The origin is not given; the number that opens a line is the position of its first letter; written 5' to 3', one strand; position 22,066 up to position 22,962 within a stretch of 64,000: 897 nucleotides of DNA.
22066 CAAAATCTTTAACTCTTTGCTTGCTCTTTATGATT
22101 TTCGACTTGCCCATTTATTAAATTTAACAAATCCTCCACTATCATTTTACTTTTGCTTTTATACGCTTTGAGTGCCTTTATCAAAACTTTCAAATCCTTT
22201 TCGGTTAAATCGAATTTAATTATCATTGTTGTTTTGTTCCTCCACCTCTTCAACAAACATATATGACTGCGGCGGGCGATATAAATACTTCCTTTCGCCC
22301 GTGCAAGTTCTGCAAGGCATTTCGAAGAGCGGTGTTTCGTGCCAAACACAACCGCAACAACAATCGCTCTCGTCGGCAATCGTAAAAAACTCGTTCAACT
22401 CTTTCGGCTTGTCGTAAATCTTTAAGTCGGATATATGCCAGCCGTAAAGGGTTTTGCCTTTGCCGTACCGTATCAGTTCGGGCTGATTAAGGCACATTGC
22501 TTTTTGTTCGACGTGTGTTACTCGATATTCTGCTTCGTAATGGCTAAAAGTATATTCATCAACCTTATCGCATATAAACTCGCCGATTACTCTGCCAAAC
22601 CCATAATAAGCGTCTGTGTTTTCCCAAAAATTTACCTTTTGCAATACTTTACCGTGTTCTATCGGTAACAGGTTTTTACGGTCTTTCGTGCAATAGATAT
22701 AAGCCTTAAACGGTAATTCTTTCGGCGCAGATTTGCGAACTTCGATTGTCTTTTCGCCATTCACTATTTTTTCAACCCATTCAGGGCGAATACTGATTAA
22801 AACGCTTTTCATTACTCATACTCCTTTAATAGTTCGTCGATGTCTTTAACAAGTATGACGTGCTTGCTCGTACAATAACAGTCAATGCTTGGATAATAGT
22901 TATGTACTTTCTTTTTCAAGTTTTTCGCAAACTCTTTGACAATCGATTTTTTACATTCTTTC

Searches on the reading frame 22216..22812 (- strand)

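Call 60: search_protein_families(library=pfam, proteins=[window:22216-22812:-], max_evalue=0.001)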
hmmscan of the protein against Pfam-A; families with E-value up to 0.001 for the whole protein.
window:22216-22812:- (198 aa): 1 family
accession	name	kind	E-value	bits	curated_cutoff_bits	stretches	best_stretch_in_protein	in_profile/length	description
PF04266.20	ASCH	-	4e-05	24.7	21.2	1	6-98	1-67/103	ASCH domain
